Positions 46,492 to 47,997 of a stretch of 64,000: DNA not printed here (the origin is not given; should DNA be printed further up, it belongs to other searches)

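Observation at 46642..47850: Phage-encoded multi-S1-domain (ribosomal protein bS1-like) RNA-binding protein at the head of the rightward baseplate operon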

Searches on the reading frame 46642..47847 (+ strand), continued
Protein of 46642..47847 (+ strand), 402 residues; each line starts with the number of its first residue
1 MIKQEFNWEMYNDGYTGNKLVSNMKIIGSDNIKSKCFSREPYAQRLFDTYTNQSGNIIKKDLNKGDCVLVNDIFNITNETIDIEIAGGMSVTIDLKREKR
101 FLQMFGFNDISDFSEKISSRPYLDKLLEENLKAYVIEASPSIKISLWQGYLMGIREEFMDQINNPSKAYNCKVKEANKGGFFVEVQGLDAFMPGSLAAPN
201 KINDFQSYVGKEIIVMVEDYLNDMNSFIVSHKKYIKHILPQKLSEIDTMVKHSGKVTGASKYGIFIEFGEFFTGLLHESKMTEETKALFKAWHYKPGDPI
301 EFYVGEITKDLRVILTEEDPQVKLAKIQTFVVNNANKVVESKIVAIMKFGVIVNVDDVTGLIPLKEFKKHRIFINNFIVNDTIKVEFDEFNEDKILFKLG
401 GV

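Call 16: find_homologous_proteins(query=window:46642-47847:+, max_evalue=0.00001)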
Query window:46642-47847:+ (402 aa): 377 proteins with E <= 0.00001 among 3308 candidates; the best 120 are listed.
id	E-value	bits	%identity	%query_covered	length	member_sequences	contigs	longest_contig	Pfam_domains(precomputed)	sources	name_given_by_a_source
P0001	1.9e-198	677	76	99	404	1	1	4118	PF00575.30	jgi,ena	-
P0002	5.5e-196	669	74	98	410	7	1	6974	PF00575.30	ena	-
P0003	2.6e-194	664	73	99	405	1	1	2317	PF00575.30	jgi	jgi:DNA-directed RNA polymerase subunit E'/Rpb7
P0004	4.0e-194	663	75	98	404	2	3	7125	PF00575.30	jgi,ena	-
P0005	1.1e-193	662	72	98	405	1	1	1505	PF00575.30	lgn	-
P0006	1.8e-193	661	73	99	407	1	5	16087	PF00575.30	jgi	-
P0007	1.5e-192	658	73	98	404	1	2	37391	PF00575.30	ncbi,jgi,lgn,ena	-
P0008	1.9e-191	654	72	100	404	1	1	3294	PF00575.30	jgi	-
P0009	5.3e-191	653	72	99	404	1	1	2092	PF00575.30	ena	-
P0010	8.2e-191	652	72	98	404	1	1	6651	PF00575.30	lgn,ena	-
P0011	2.5e-190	651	73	99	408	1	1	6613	PF00575.30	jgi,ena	-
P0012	1.8e-189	648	73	98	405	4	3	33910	PF00575.30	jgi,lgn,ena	jgi:predicted RNA-binding protein with RPS1 domain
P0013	3.9e-189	647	73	99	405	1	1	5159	PF00575.30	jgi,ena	-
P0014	1.3e-188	645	71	99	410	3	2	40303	PF00575.30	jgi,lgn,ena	-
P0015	1.3e-187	642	72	99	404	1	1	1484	PF00575.30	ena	-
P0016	1.4e-187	642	69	99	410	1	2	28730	PF00575.30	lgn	-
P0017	3.9e-187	640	72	99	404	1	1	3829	PF00575.30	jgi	-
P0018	4.7e-187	640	71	99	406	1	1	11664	PF00575.30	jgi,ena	-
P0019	6.6e-185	633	68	99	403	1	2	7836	PF00575.30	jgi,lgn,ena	-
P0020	1.4e-184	632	70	99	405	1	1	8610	PF00575.30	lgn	-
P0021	5.1e-184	630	71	99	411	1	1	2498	PF00575.30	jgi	jgi:DNA-directed RNA polymerase subunit E'/Rpb7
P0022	9.7e-184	629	70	99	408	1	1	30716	PF00575.30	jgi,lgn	-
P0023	3.7e-183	627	69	99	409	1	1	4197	PF00575.30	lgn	-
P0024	5.6e-182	623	70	98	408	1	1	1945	PF00575.30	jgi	jgi:hypothetical protein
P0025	2.2e-181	621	70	98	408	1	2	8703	PF00575.30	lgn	-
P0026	8.8e-181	619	71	99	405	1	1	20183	PF00575.30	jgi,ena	-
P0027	2.1e-180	618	70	98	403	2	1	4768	PF00575.30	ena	-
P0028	1.6e-179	615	69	99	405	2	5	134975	PF00575.30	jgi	jgi:ribosomal protein S1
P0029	8.9e-179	613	65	99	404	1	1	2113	PF00575.30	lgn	-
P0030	1.4e-178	612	68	100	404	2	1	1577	PF00575.30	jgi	-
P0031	1.5e-178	612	68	99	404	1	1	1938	PF00575.30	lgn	-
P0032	2.3e-178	611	68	99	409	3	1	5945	PF00575.30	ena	-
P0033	3.0e-178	611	69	99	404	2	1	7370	PF00575.30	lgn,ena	-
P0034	5.6e-178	610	65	99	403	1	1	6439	PF00575.30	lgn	-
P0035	9.0e-178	609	67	99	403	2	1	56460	PF00575.30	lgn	-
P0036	9.2e-178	609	67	99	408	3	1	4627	PF00575.30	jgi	jgi:DNA-directed RNA polymerase subunit E'/Rpb7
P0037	4.1e-177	607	69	98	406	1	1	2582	PF00575.30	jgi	-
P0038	3.1e-176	604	67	98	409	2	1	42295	PF00575.30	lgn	-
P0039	2.1e-175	601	68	99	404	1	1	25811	PF00575.30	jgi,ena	-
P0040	1.5e-171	589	65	99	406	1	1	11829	PF00575.30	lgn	-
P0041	9.6e-170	583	67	99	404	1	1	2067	PF00575.30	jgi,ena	-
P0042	1.6e-169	582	64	99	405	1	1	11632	PF00575.30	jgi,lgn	jgi:hypothetical protein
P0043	7.2e-167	573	66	98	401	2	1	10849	PF00575.30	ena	-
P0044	5.0e-166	571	64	98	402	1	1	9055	PF00575.30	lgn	-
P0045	4.6e-165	567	63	99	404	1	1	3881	PF00575.30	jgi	-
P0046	9.6e-164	563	62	99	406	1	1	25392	PF00575.30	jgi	jgi:small subunit ribosomal protein S1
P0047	2.5e-162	558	61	98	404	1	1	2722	PF00575.30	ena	-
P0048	5.5e-162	557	62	98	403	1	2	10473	PF00575.30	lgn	-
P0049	6.3e-161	554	62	98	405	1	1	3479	PF00575.30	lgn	-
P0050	6.1e-160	551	62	98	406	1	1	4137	PF00575.30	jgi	-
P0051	8.7e-160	550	62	98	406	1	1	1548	PF00575.30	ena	-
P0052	1.8e-159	549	61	99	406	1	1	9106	PF00575.30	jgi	jgi:predicted RNA-binding protein with RPS1 domain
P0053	2.9e-159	548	61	99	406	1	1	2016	PF00575.30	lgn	-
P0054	3.1e-159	548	62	99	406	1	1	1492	PF00575.30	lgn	-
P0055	3.6e-159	548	61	98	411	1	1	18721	PF00575.30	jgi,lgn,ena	-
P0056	3.7e-159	548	62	98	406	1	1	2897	PF00575.30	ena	-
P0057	3.8e-159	548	61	98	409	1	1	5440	PF00575.30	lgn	-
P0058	4.0e-158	545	60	99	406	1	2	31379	PF00575.30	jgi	jgi:predicted RNA-binding protein with RPS1 domain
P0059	4.7e-158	544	60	98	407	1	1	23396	PF00575.30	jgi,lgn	jgi:ribosomal protein S1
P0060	4.9e-158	544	59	98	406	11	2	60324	PF00575.30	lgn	-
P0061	5.2e-158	544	61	98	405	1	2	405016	PF00575.30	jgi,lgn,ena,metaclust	metaclust:\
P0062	8.6e-158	543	59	98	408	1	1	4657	PF00575.30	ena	-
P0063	1.9e-157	542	60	98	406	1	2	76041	PF00575.30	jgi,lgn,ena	-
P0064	2.6e-157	542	60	98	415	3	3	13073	PF00575.30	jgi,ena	-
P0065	2.7e-157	542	58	98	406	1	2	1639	PF00575.30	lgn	-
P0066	2.8e-157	542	58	98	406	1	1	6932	PF00575.30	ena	-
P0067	4.4e-157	541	59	98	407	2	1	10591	PF00575.30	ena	-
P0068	5.9e-157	541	59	99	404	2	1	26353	PF00575.30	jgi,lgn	-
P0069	7.9e-157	540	58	98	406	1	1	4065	PF00575.30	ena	-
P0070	8.1e-157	540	59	98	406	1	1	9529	PF00575.30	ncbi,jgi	jgi:ribosomal protein S1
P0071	1.1e-156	540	59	99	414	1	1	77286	PF00575.30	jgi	jgi:predicted RNA-binding protein with RPS1 domain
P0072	1.2e-156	540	60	99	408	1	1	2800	PF00575.30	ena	-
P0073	1.6e-156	539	61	98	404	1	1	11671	PF00575.30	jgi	jgi:DNA-directed RNA polymerase subunit E'/Rpb7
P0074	5.9e-156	537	61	99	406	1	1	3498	PF00575.30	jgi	jgi:ribosomal protein S1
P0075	6.8e-156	537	60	98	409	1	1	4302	PF00575.30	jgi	jgi:ribosomal protein S1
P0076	7.5e-156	537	60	99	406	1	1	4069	PF00575.30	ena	-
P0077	1.5e-155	536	60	99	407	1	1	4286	PF00575.30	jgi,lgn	-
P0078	1.7e-155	536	58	99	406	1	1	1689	PF00575.30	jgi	jgi:ribosomal protein S1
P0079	1.8e-155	536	57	98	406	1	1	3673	PF00575.30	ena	-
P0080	1.8e-155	536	59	98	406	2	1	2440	PF00575.30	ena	-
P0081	4.0e-155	535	59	99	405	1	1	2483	PF00575.30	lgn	-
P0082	4.9e-155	534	61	98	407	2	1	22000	PF00575.30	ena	-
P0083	6.2e-155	534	60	98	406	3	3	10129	PF00575.30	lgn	-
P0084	2.6e-154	532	58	98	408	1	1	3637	PF00575.30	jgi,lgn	-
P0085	9.3e-154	530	59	98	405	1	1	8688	PF00575.30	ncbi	-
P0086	1.8e-153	529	59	98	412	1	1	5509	PF00575.30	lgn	-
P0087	3.4e-153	528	57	98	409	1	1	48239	PF00575.30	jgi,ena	-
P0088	4.5e-153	528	60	98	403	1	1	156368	PF00575.30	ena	-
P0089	5.3e-153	528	57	99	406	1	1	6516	PF00575.30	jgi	-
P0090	7.1e-153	527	58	99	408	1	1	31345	PF00575.30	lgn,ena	-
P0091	7.5e-153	527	60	98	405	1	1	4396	PF00575.30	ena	-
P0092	7.6e-153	527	61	99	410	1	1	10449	PF00575.30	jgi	jgi:predicted RNA-binding protein with RPS1 domain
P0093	8.0e-153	527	59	98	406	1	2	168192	PF00575.30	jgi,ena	-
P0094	1.4e-152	526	59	98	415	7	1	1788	PF00575.30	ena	-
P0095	2.0e-152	526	57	99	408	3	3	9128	PF00575.30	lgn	-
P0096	2.8e-152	525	58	98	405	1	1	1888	PF00575.30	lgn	-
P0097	3.9e-152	525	58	98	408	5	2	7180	PF00575.30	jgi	-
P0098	4.9e-152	525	56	98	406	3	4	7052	PF00575.30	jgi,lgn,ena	jgi:predicted RNA-binding protein with RPS1 domain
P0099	9.7e-152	524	59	99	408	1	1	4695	PF00575.30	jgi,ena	-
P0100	1.2e-151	523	58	98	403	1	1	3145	PF00575.30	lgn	-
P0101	1.2e-151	523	58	98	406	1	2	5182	PF00575.30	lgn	-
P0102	4.2e-151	521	58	97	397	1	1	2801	PF00575.30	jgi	jgi:predicted RNA-binding protein with RPS1 domain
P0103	8.4e-151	520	57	100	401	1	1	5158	PF00575.30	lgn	-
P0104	1.4e-150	520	58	99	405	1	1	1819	PF00575.30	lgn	-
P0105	1.6e-150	520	58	99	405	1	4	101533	PF00575.30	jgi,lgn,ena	-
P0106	3.7e-150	518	57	100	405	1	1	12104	PF00575.30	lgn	-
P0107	7.5e-150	517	59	99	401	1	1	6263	PF00575.30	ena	-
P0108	8.3e-150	517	58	99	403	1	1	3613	PF00575.30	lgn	-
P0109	9.0e-150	517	58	99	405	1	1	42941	PF00575.30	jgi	-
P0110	1.1e-149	517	58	99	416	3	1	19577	PF00575.30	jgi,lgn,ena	-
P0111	1.2e-149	517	58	100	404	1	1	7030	PF00575.30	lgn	-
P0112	1.8e-149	516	59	99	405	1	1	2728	PF00575.30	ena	-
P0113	2.1e-149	516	57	99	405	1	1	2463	PF00575.30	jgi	jgi:ribosomal protein S1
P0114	2.2e-149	516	58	98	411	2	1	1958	PF00575.30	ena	-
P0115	4.8e-149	515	56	99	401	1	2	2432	PF00575.30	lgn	-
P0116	9.4e-149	514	58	100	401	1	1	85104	PF00575.30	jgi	-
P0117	2.6e-148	512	58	98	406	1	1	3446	PF00575.30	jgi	jgi:ribosomal protein S1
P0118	3.6e-148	512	56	99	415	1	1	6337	PF00575.30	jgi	jgi:predicted RNA-binding protein with RPS1 domain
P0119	4.8e-148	511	58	99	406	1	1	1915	PF00575.30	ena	-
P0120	8.6e-148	511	58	99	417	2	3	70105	PF00575.30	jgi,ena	-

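Call 19: find_encoding_contigs(protein=P0061, flank=10000, max_places=2)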
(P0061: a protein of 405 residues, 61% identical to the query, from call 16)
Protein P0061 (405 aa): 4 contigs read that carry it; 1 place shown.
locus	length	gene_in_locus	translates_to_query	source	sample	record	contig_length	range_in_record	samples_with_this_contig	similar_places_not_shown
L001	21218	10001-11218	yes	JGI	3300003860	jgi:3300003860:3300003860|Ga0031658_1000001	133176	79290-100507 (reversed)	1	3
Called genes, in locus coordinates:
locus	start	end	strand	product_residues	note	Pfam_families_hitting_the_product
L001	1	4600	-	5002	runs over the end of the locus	-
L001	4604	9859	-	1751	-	-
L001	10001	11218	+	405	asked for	PF00575:S1 (weak)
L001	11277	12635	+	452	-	-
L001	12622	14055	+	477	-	-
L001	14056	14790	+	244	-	PF26809:Phage_T4_gp13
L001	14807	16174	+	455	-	-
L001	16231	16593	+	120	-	-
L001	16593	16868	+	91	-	-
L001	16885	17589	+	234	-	PF01541:GIY-YIG (weak), PF07460:NUMOD3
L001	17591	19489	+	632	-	-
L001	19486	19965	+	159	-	-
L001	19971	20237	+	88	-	-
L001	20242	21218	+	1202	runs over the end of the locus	-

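Call 25: predict_structure(alignment_id=A1)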
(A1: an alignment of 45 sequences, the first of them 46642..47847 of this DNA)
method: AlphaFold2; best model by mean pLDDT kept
length: 402 residues; sequences in the alignment: 45
mean_pLDDT: 81.7   pTM: 0.59
mean pLDDT of the five models: 81.7, 81.4, 80.3, 78.8, 73.5
residues with pLDDT >= 90: 100; 70-90: 229; 50-70: 54; < 50: 19
segments of 3 or more residues with pLDDT < 50: 1-4, 27-36, 197-200
pLDDT, mean of each block of 10 residues (from residue 1): 55 66 58 48 60 57 84 91 86 91 89 91 88 87 90 90 88 84 89 61 70 89 87 83 85 89 87 88 90 89 87 88 84 84 88 86 89 85 89 84 58
secondary structure, 60 per line:
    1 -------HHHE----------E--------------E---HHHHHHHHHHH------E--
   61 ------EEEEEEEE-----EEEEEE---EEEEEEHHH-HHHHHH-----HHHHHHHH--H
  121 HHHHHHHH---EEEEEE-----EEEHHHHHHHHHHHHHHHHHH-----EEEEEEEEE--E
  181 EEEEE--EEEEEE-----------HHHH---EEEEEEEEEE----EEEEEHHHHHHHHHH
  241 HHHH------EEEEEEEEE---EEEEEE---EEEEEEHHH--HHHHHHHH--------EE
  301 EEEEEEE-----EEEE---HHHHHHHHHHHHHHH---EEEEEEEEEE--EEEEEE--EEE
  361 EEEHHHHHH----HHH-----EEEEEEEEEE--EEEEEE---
elements in order: H41-51 E67-74 E80-85 E89-94 H99-104 H110-117 H120-128 E132-137 E143-145 H146-163 E169-177 E180-185 E188-193 H205-208 E212-221 E226-230 H231-244 E251-259 E263-268 E272-277 H283-290 E299-307 E313-316 H320-334 E338-347 E350-355 E358-363 H364-369 E382-391 E394-399

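Call 27: fold_search(model_id=the predicted structure, library=pdb)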
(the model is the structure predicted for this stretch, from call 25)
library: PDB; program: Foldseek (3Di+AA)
matches with E <= 10: 1216; with E <= 0.001: 43
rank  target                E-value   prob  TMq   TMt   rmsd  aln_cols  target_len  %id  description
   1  9gut_B                2.0e-17  1.00  0.30  0.24  19.3       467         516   17  30S mRNA delivery complex (bS1 resolved) (released 2024-11-20)
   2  9guv_B                4.9e-13  1.00  0.30  0.33  13.8       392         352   19  30S mRNA delivery complex (closed-head) (released 2024-11-20)
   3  9gux_B                2.2e-12  1.00  0.41  0.57   6.9       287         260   20  30S-TEC (TEC in expressome position) Inactive state 1 (released 2024-11-20)
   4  6h4n_y                4.3e-11  1.00  0.26  0.29  22.9       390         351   18  Structure of a hibernating 100S ribosome reveals an inactive conformation of the ribosomal protein S1 - 70S Hibernatin (released 2018-09-05)
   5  7a05_MODEL_1_A        4.0e-10  1.00  0.27  0.53   6.0       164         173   26  NMR structure of D3-D4 domains of Vibrio vulnificus ribosomal protein S1 (released 2021-06-23)
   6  3go5                  4.2e-10  1.00  0.15  0.21  14.4       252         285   14  Crystal structure of a multidomain protein with nucleic acid binding domains (sp_0946) from streptococcus pneumoniae tig (released 2009-04-07)
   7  9tvu_a                1.7e-09  1.00  0.22  0.32  10.3       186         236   19  Structure of the Chlamydomonas reinhardtii chlororibosome (released 2026-02-18)
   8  6vu3_H                1.1e-08  1.00  0.26  0.38  21.5       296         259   20  Cryo-EM structure of Escherichia coli transcription-translation complex A (TTC-A) containing mRNA with a 12 nt long sp (released 2020-09-02)
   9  8peg_Z                1.2e-08  1.00  0.25  0.45   7.0       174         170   19  Escherichia coli paused disome complex (queueing 70S non-rotated closed PRE state) (released 2024-03-06)
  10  9guq_B                7.2e-08  1.00  0.26  0.49   6.7       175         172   17  30S PIC (Pre-Initiation complex) (released 2024-11-20)
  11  8a22_Ba               5.2e-07  1.00  0.17  0.27  12.4       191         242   15  Structure of the mitochondrial ribosome from Polytomella magna (released 2022-11-16)
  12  8wi7_b                6.2e-07  1.00  0.19  0.39  10.8       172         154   11  Cryo- EM structure of Mycobacterium smegmatis 70S ribosome, bS1 and RafH. (released 2024-02-28)
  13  7pkq_a                5.6e-06  1.00  0.21  0.34   9.8       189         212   14  Small subunit of the Chlamydomonas reinhardtii mitoribosome (released 2023-06-14)
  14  9guu_B                1.2e-05  1.00  0.20  0.34   9.0       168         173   14  30S mRNA delivery complex (consensus) (released 2024-11-20)
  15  9gup_B                1.2e-05  1.00  0.19  0.34   9.3       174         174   12  30S mRNA delivery complex (open head) (released 2024-11-20)
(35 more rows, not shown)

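Call 28: get_annotated_region(hit=H1, flank=9000)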
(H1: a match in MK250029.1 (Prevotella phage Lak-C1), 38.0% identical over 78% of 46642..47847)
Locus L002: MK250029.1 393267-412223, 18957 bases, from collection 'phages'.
description: MAG: Prevotella phage Lak-C1, complete genome.
organism: Prevotella phage Lak-C1 (NCBI taxid 2491292)
taxonomy: Viruses; Duplodnaviria; Heunggongvirae; Uroviricota; Caudoviricetes
host: Prevotella sp.; source: human feces; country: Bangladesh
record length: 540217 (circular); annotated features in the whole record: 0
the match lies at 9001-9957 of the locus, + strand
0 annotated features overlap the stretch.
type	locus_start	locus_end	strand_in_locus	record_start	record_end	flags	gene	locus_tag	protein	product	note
